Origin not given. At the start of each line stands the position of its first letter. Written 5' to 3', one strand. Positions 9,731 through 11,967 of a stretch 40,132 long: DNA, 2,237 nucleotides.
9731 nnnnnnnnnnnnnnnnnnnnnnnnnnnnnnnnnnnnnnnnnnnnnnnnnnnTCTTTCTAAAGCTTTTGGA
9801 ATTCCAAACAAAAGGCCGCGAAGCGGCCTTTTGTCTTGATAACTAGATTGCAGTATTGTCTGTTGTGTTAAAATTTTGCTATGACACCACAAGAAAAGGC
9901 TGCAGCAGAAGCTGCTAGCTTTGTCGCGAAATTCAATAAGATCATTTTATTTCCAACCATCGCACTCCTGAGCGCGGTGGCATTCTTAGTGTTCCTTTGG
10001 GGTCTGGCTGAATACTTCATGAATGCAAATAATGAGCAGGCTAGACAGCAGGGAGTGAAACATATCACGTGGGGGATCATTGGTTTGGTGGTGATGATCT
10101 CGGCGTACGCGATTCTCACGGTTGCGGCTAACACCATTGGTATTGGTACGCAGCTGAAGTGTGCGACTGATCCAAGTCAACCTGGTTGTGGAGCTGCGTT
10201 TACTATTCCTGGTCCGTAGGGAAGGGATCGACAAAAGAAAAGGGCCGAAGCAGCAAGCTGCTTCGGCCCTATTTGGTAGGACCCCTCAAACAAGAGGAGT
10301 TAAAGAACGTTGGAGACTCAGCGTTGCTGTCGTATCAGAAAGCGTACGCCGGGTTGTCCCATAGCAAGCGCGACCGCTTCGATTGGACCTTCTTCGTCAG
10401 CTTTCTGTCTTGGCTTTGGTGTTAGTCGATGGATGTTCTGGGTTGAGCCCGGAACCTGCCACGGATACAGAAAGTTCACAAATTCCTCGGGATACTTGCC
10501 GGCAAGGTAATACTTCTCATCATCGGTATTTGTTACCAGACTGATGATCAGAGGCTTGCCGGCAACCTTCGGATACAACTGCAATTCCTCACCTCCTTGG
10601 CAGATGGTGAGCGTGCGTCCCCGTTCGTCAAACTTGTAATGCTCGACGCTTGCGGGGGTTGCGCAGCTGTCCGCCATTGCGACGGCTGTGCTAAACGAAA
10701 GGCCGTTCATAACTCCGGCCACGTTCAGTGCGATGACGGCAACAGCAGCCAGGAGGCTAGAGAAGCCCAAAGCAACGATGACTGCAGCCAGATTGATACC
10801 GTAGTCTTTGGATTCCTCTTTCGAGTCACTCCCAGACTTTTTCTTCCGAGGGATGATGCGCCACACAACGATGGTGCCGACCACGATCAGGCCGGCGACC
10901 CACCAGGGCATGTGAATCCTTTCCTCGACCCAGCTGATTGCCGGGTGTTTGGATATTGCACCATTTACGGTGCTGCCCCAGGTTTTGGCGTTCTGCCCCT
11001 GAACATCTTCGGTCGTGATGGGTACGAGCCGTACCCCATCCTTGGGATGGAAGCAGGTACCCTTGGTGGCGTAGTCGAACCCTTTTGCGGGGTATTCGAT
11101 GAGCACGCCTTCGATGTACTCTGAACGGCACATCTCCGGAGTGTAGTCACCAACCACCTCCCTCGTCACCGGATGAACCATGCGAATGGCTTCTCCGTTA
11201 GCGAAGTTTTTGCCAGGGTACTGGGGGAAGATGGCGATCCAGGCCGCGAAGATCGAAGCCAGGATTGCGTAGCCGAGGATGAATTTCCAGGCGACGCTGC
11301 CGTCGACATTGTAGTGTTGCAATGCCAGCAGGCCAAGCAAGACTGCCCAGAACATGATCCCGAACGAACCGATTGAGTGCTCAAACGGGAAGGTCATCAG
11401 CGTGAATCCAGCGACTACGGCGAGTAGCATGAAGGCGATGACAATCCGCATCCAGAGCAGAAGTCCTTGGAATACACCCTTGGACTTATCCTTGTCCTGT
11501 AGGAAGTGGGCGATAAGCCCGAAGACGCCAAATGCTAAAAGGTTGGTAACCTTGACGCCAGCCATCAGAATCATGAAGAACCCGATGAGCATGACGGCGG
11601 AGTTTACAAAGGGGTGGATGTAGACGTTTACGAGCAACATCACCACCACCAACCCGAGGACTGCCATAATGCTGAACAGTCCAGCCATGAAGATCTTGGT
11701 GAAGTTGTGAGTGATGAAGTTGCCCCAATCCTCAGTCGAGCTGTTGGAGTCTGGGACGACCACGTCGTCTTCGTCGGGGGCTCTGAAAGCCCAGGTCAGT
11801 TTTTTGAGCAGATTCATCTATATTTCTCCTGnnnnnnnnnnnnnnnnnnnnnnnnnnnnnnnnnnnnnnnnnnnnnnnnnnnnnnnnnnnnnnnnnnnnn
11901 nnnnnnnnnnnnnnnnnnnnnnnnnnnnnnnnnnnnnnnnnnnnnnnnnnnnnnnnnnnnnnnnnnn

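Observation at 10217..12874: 2.6-kb foreign-looking islet inserted into the pilin locus between 10-bp direct repeats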

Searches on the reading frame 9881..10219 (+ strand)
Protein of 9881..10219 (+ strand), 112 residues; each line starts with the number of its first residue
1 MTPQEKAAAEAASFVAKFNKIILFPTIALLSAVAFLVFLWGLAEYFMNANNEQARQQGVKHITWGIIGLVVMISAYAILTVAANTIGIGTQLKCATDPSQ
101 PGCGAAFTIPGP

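Call 5: search_protein_families(library=pfam, proteins=[window:9881-10219:+], max_evalue=0.1)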
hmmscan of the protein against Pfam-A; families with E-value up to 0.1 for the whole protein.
window:9881-10219:+ (112 aa): 3 families
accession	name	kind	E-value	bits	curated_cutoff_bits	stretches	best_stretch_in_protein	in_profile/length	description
PF18895.5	T4SS_pilin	-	9.2e-09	35.7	26.6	1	29-81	19-70/71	Type IV secretion system pilin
PF16015.10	Promethin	-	0.0084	16.4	27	1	13-47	67-101/106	Promethin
PF11190.13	DUF2976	-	0.073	13.4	28.2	1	28-84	32-86/87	Protein of unknown function (DUF2976)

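Call 11: find_encoding_contigs(protein=window:9881-10219:+, flank=10000, max_places=10)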
Protein window:9881-10219:+ (112 aa): 15 contigs read that carry it; 10 places shown.
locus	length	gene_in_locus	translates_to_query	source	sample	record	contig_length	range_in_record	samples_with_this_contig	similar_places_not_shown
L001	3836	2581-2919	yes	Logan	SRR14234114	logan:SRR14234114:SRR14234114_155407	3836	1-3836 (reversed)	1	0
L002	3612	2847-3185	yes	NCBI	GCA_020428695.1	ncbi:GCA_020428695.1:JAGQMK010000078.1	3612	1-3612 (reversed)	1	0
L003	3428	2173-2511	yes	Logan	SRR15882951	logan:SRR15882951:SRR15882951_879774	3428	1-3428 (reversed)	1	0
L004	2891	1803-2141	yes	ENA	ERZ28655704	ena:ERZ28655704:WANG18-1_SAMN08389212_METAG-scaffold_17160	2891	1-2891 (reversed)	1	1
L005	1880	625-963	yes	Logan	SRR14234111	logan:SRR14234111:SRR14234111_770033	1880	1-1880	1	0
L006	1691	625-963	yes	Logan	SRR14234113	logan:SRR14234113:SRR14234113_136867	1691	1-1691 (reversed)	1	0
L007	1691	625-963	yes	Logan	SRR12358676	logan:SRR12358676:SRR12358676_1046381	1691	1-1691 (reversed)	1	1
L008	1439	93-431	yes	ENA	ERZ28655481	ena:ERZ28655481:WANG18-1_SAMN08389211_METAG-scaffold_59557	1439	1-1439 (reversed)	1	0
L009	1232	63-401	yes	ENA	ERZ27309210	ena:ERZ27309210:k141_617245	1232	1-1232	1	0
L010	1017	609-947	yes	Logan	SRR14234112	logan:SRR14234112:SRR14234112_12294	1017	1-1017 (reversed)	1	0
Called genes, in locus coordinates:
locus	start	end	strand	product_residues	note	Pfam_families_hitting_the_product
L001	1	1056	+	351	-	?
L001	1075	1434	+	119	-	PF04956:TrbC (weak), PF18895:T4SS_pilin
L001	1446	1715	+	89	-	PF18895:T4SS_pilin (weak)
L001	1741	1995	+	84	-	-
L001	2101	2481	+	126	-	PF18895:T4SS_pilin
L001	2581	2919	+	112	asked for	PF18895:T4SS_pilin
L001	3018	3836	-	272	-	?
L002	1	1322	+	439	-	?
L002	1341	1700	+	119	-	PF04956:TrbC (weak), PF18895:T4SS_pilin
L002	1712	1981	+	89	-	PF18895:T4SS_pilin (weak)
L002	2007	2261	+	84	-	-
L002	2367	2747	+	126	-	PF18895:T4SS_pilin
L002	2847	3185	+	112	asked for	PF18895:T4SS_pilin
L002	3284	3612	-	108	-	?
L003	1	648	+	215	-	?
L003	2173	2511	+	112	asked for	PF18895:T4SS_pilin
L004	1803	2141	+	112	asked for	PF18895:T4SS_pilin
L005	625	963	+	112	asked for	PF18895:T4SS_pilin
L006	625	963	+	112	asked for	PF18895:T4SS_pilin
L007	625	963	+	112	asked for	PF18895:T4SS_pilin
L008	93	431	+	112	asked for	PF18895:T4SS_pilin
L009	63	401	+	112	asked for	PF18895:T4SS_pilin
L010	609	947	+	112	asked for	PF18895:T4SS_pilin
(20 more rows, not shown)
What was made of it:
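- On Inserted mobile islet with target-site duplication: Nine of nine informative close contigs continue from pilin 5 into geneB (call 11).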

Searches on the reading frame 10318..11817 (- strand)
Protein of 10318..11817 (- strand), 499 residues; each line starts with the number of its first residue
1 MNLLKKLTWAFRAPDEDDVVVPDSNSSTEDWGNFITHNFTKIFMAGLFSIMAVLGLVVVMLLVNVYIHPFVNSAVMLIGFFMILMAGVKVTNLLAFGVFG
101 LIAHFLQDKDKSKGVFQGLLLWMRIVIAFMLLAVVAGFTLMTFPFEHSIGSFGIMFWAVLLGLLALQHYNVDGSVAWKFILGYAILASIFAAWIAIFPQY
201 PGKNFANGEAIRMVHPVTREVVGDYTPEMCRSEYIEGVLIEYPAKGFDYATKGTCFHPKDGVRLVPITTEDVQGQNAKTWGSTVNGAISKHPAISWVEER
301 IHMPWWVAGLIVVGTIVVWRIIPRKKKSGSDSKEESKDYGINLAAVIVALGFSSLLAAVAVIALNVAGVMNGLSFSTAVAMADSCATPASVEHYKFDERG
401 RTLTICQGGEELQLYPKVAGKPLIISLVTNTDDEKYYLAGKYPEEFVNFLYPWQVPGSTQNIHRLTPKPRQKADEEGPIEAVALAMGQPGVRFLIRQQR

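Call 5: search_protein_families(library=pfam, proteins=[window:10318-11817:-], max_evalue=0.1)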
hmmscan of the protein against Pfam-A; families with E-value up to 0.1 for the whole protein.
window:10318-11817:- (499 aa): 0 families

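Call 10: find_encoding_contigs(protein=window:10318-11817:-, flank=10000, max_places=10)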
Protein window:10318-11817:- (499 aa): no gene with exactly this product is on record in the collection.

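Call 15: find_homologous_proteins(query=window:10318-11817:-)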
Query window:10318-11817:- (499 aa): 2 proteins with E <= 0.001 among 8000 candidates.
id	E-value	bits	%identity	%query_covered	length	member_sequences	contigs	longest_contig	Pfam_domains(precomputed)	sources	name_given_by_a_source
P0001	1.3e-262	890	99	80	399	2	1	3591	-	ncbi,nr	ncbi:MAG: hypothetical protein KC877_05015, partial [Candidatus Kaiserbacteria bacterium]|nr:hypothe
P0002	1.9e-133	464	68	65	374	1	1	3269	-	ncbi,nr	ncbi:MAG: hypothetical protein KC877_05120, partial [Candidatus Kaiserbacteria bacterium]|nr:hypothe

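Call 17: find_encoding_contigs(protein=P0002, flank=10000)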
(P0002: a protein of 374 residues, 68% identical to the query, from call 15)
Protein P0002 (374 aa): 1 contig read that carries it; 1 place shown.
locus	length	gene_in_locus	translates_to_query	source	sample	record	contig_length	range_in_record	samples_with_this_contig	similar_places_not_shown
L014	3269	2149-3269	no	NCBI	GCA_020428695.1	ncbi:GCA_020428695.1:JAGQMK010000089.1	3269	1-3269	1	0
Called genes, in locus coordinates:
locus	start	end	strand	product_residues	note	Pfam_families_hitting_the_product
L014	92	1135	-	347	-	PF17773:UPF0176_N, PF00581:Rhodanese, PF12368:Rhodanese_C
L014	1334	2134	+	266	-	-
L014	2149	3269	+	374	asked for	?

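Call 37: find_homologous_proteins(query=A4)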
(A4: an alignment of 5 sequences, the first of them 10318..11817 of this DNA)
Query A4 (5 sequences) (499 aa, profile of the alignment): 2 proteins with E <= 0.001 among 8000 candidates.
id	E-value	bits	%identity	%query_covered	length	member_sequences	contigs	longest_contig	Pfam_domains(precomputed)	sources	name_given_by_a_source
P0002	1.2e-187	642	68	65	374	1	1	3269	-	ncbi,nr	ncbi:MAG: hypothetical protein KC877_05120, partial [Candidatus Kaiserbacteria bacterium]|nr:hypothe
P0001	1.6e-179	615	99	80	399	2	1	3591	-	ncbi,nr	ncbi:MAG: hypothetical protein KC877_05015, partial [Candidatus Kaiserbacteria bacterium]|nr:hypothe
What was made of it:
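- Tried and rejected: Word-index homology searches for geneB were saturated by hydrophobic words and returned only two proteins (calls 15, 37).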

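Call 43: search_protein_representatives(protein=window:10318-11817:-)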
Query: 499 residues. Proteins with E-value up to 0.001 (for the whole library): 47; up to 1e-10: 16; up to 1e-30: 5. The best 47 are listed.
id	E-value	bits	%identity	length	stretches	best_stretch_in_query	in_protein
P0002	5.9e-134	463.6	64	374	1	48-399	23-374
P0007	1.1e-65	238.4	100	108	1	392-499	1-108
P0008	4.7e-45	170.3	32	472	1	49-473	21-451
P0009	6.9e-44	166.5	36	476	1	47-387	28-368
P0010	5.1e-31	124.1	35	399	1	50-285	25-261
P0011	2.6e-23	98.6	31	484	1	47-356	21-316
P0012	1.6e-17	79.5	34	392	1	49-279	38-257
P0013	1.1e-14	70.2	31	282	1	49-284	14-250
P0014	1.3e-14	69.9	33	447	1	35-270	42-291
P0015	6.8e-13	64.3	30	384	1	47-273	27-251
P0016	1.1e-12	63.6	32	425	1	75-292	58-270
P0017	5.8e-12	61.2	34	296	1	123-290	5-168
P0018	1.1e-11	60.2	29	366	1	45-230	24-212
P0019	1.6e-11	59.8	30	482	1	49-423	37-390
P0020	3.0e-11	58.8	32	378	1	47-233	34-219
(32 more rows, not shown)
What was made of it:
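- Tried and rejected: The exhaustive representative search was needed (call 43).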

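Call 51: search_protein_families(library=padloc, proteins=[window:10318-11817:-], max_evalue=0.1)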
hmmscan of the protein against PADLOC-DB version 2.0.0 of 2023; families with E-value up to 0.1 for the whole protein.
window:10318-11817:- (499 aa): 0 families

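Call 52: search_protein_families(library=ncbifam, proteins=[window:10318-11817:-], max_evalue=0.1)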
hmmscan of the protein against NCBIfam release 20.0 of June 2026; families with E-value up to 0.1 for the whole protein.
window:10318-11817:- (499 aa): 0 families

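Call 59: predict_structure(alignment_id=A6)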
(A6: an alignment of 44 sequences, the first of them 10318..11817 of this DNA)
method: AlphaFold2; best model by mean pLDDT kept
length: 499 residues; sequences in the alignment: 44
mean_pLDDT: 68.3   pTM: 0.54
mean pLDDT of the five models: 68.3, 68.0, 67.9, 66.6, 65.4
residues with pLDDT >= 90: 159; 70-90: 87; 50-70: 92; < 50: 161
segments of 3 or more residues with pLDDT < 50: 327-352, 370-454, 458-499
pLDDT, mean of each block of 10 residues (from residue 1): 59 60 61 81 85 94 94 95 92 88 92 91 92 94 90 94 90 87 93 78 83 95 94 89 91 96 95 71 52 68 67 68 54 43 42 51 53 37 38 41 41 36 32 36 44 46 44 35 31 28
secondary structure, 60 per line:
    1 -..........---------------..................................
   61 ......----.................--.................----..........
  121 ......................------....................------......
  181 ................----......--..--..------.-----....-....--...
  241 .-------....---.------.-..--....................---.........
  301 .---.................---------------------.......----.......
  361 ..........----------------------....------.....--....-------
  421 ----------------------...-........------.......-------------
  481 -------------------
elements in order: H2-11 H27-66 H71-87 H90-106 H111-142 H149-168 H175-196 H201-204 H227-230 E232-235 E238-241 H249-252 H269-288 H292-301 H305-321 H343-349 H354-370 E393-396 E403-407 E410-413 E447-454 E461-467

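Call 63: fold_search(model_id=the predicted structure, library=pdb)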
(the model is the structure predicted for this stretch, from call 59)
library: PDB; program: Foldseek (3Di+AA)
matches with E <= 10: 136; with E <= 0.001: 0
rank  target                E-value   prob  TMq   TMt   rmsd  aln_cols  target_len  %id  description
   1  7zjd_A                6.1e-01  0.16  0.10  0.09  21.6       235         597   14  Transient receptor potential cation channel subfamily V member 2,Enhanced green fluorescent protein (released 2023-01-18)
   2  7vvl_R                7.4e-01  0.18  0.11  0.14  12.9       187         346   14  PTH-bound human PTH1R in complex with Gs (class2) (released 2022-08-03)
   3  7zje_A                9.0e-01  0.11  0.12  0.10  14.2       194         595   15  C16-2 (released 2023-01-18)
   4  7t37_A                1.1e+00  0.14  0.12  0.10  18.1       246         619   14  Activated state of 2-APB and CBD-bound wildtype rat TRPV2 in nanodiscs (released 2022-05-04)
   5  8ffl_A                1.1e+00  0.14  0.12  0.10  17.2       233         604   14  Wildtype rat TRPV2 in nanodiscs bound to RR (released 2024-02-07)
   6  9b3w_A                1.2e+00  0.13  0.12  0.10  20.8       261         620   12  Rat TRPV2 E724A/D725A Apo (released 2025-02-26)
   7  1sj7_B                1.3e+00  0.14  0.12  0.25  10.7       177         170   11  Crystal Structure of Talin Rod 482-655 (released 2004-08-24)
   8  7udn_B                1.6e+00  0.15  0.13  0.19  14.6       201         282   10  Crystal structure of designed helical repeat protein RPB_PLP1_R6 in alternative conformation 2 (released 2023-03-22)
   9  9b3z_A                1.6e+00  0.11  0.11  0.10  17.3       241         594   12  Rat TRPV2 E724A/D725A bound to probenecid and 2-APB (released 2025-02-12)
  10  9jih_B                1.7e+00  0.18  0.12  0.21  32.3       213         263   11  Crystal structure of BAR domain of ACAP4 (released 2026-01-14)
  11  7cj3_B                1.7e+00  0.18  0.14  0.24  17.0       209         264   11  Crystal structure of the transmembrane domain of Salpingoeca rosetta rhodopsin phosphodiesterase (released 2020-11-25)
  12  8ffl_B                1.7e+00  0.13  0.12  0.10  17.3       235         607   13  Wildtype rat TRPV2 in nanodiscs bound to RR (released 2024-02-07)
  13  8ce1_C                1.8e+00  0.14  0.13  0.22  14.4       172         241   14  Cytochrome c maturation complex CcmABCD (released 2023-09-06)
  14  6fv6                  2.0e+00  0.20  0.16  0.19  10.3       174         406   15  Monomer structure of the MATE family multidrug resistance transporter Aq_128 from Aquifex aeolicus in the outward-facing (released 2019-03-20)
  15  6grj_I                2.0e+00  0.08  0.10  0.14  39.3       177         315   14  Structure of the AhlB pore of the tripartite alpha-pore forming toxin, AHL, from Aeromonas hydrophila. (released 2019-07-03)
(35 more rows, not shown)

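Call 66: search_protein_families(library=pfam, alignment_id=A6, max_evalue=0.01)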
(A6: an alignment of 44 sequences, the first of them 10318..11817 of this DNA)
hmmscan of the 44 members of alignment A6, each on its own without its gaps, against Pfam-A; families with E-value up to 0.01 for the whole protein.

A. member 1, window:10318-11817:- (499 aa): 0 families

B. families by the number of members that match (of 44 scanned): 2 families
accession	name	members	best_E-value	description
PF12387.13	Peptidase_C74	1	0.0012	Pestivirus NS2 peptidase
PF13567.11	DUF4131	1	0.0053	Domain of unknown function (DUF4131)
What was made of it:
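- On VirB6/TrbL polytopic T4SS component: No Pfam hit for geneB or for 43 relatives (calls 5, 66).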

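Call 67: find_related_loci(query=A4, collection=viral_contigs, flank=8000)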
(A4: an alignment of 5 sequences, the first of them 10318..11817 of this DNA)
Query A4 (499 aa) in viral_contigs; peptide patterns used: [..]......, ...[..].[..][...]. (x = any residue, [..] = any of these).
269 stretches matched a pattern, but none encodes a relative of the query by tblastn (E <= 1e-3).

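Call 69: find_related_loci(query=A4, collection=metagenome_contigs, flank=8000)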
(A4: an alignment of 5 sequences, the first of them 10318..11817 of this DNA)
Query A4 (499 aa) in metagenome_contigs; peptide patterns used: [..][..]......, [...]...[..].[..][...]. (x = any residue, [..] = any of these).
564 stretches matched a pattern, but none encodes a relative of the query by tblastn (E <= 1e-3).

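Call 75: search_solved_structures(query=A6, max_evalue=1)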
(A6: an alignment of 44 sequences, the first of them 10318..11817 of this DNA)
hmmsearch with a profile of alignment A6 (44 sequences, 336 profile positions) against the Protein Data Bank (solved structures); distinct sequences matched with E-value up to 1: 0.

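Call 76: search_protein_families(library=phrogs, proteins=[window:10318-11817:-], max_evalue=0.1)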
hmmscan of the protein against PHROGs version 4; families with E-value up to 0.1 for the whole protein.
window:10318-11817:- (499 aa): 0 families
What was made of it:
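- Checked: Neither interior protein matches any Pfam, NCBIfam or PHROGs family, so no integrase or transposase was recognised (calls 5, 52, 76).
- Tried and rejected: Protein family, defence and phage libraries for geneA and geneB gave no hits: Pfam, NCBIfam, PADLOC and PHROGs (calls 5, 51, 52, 66, 76).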
